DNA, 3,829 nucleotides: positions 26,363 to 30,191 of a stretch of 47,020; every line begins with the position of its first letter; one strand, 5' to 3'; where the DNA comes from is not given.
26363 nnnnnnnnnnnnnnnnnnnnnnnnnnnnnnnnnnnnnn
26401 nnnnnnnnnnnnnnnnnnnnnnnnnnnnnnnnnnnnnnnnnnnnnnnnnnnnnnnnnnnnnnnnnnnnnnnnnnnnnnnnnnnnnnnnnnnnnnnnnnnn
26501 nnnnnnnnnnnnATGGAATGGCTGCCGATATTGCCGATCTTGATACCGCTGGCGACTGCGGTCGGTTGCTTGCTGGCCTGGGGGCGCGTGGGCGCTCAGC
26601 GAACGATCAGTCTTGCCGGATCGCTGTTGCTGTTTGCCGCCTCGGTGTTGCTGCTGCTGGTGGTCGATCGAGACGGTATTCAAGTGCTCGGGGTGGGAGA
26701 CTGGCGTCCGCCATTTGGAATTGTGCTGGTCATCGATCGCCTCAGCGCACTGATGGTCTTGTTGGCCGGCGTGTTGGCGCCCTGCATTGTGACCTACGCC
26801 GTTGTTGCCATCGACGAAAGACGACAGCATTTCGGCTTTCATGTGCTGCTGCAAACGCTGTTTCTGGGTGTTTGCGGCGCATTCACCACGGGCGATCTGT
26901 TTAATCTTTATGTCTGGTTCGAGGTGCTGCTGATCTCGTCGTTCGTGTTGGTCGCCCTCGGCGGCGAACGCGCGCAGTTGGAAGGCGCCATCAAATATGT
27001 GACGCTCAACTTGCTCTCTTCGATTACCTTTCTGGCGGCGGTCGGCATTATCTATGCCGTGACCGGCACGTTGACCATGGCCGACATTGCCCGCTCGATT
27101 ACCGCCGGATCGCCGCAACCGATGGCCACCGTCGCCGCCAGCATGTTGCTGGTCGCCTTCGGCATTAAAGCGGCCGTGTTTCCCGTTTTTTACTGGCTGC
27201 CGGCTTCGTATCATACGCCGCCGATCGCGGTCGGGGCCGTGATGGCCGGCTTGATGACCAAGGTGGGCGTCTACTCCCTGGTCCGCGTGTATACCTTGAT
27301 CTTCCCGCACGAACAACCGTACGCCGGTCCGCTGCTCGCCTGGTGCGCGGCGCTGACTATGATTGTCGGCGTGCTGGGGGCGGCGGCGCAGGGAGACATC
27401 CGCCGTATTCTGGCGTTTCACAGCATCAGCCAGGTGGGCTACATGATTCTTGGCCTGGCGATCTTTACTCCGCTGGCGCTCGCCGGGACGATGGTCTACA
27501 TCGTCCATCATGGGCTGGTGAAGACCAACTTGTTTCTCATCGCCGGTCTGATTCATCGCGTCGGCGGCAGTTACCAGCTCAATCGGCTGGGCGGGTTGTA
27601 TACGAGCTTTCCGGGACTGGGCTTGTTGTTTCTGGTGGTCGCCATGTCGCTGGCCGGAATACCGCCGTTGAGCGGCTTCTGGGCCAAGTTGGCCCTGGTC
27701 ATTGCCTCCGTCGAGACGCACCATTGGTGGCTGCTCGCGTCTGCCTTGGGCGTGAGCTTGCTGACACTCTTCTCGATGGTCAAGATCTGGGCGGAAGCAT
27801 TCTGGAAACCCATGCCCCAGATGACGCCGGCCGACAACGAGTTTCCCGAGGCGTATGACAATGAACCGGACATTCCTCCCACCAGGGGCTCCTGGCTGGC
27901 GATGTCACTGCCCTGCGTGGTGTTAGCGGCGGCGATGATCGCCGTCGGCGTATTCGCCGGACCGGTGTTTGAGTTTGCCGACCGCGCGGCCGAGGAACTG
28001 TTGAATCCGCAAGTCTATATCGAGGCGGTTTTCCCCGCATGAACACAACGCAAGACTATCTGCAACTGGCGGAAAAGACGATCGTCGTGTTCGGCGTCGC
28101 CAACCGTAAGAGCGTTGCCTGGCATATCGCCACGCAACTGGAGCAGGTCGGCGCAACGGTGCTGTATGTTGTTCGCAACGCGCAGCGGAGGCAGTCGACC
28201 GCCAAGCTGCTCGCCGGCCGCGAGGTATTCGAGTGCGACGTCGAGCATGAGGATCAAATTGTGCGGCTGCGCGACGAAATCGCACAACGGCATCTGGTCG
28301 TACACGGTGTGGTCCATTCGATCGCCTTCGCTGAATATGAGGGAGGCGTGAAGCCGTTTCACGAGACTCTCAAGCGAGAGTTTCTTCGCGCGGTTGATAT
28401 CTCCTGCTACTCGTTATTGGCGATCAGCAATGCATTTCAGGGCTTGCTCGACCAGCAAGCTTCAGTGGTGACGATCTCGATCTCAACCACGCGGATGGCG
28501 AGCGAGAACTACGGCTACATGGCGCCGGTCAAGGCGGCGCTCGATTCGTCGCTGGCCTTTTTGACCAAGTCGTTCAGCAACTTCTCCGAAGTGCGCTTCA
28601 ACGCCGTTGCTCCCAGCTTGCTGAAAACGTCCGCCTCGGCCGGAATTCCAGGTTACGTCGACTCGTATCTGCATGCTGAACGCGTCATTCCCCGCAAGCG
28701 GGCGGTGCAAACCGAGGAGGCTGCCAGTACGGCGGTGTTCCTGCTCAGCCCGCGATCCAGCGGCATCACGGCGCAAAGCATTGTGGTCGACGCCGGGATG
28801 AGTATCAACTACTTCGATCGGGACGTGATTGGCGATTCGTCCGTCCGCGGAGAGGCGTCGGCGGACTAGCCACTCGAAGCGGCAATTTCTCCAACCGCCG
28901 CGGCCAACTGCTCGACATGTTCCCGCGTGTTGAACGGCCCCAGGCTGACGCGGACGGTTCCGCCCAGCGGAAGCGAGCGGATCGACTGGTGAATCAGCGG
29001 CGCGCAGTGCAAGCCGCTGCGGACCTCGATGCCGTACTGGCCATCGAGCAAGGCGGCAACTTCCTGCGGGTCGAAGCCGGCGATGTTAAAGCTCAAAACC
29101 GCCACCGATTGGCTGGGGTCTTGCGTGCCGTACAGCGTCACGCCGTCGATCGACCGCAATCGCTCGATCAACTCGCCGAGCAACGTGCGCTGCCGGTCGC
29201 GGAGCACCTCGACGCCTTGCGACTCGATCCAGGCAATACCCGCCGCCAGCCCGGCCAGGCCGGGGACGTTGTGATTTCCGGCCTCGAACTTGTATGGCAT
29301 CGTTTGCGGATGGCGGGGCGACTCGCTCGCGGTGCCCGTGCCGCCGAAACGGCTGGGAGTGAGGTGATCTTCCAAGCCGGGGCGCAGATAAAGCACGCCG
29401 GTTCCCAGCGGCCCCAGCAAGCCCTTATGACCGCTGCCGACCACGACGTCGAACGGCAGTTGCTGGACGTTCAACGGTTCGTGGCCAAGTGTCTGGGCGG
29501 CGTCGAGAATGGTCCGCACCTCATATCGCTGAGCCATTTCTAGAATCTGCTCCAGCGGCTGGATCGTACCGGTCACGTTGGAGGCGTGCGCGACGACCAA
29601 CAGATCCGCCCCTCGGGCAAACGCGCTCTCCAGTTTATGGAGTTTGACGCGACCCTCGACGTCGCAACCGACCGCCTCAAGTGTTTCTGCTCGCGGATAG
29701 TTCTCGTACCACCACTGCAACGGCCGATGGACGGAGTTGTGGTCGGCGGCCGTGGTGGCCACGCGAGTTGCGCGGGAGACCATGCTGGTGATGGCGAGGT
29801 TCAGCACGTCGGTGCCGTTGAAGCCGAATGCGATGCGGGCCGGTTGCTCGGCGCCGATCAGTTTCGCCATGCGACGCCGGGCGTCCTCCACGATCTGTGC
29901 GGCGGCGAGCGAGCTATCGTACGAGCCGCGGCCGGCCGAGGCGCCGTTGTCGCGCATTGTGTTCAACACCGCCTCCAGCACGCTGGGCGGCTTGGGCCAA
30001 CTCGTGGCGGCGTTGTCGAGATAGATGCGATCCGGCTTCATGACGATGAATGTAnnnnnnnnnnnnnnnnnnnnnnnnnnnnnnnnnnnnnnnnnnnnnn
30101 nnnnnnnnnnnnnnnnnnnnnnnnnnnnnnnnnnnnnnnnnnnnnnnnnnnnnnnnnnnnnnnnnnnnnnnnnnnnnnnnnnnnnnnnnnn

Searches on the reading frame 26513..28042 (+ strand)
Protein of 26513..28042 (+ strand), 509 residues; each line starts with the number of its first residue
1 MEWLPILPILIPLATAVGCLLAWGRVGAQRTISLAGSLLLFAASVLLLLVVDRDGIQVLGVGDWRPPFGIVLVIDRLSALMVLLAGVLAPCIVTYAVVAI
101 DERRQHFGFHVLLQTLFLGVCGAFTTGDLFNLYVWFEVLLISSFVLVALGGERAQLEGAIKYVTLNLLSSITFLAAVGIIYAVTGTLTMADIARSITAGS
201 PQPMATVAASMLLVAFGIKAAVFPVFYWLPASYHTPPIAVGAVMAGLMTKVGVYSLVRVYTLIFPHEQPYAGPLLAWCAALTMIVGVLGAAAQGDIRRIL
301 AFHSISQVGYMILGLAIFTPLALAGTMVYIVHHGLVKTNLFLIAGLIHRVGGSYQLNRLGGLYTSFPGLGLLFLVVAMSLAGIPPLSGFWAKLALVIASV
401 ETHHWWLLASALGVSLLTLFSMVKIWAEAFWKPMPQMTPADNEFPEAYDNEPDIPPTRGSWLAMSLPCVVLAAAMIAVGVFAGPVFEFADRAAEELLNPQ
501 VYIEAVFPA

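Call 39: search_protein_families(library=pfam, proteins=[window:26513-28042:+], max_evalue=0.00001)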
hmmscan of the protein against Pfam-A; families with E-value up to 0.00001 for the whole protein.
window:26513-28042:+ (509 aa): 1 family
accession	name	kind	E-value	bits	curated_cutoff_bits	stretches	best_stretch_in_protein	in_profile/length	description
PF00361.26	Proton_antipo_M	-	1.8e-61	208.4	21.5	1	127-417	2-293/294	NADH:quinone oxidoreductase/Mrp antiporter, TM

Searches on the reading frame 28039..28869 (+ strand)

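Call 39: search_protein_families(library=pfam, proteins=[window:28039-28869:+], max_evalue=0.00001)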
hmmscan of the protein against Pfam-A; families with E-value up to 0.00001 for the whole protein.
window:28039-28869:+ (276 aa): 2 families
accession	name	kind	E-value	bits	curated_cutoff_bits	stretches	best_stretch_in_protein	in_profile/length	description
PF13561.12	adh_short_C2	-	1.2e-56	192.3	27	1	19-255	1-236/236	Enoyl-(Acyl carrier protein) reductase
PF00106.31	adh_short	-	2.7e-12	47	26.6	1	24-200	10-187/195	short chain dehydrogenase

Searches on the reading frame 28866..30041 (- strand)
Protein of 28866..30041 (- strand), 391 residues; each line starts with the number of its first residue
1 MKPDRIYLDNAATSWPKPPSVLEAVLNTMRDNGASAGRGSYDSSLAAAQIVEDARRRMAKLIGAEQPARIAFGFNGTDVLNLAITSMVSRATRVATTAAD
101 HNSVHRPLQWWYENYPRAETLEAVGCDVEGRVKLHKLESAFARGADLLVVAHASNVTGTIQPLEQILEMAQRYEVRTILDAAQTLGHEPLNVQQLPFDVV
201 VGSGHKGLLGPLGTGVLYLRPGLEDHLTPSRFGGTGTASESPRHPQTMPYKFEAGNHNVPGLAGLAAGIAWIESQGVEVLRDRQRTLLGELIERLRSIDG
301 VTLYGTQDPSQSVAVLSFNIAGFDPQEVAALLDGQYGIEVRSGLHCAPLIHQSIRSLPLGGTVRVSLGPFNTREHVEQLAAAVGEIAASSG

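Call 39: search_protein_families(library=pfam, proteins=[window:28866-30041:-], max_evalue=0.00001)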
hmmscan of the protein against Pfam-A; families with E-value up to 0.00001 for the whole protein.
window:28866-30041:- (391 aa): 2 families
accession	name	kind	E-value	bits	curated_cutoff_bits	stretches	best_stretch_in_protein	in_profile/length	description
PF00266.25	Aminotran_5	-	4.6e-82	276.4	21.5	1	6-379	1-371/371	Aminotransferase class-V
PF01212.27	Beta_elim_lyase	-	9.7e-06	25.5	27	0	27-220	12-212/288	Beta-eliminating lyase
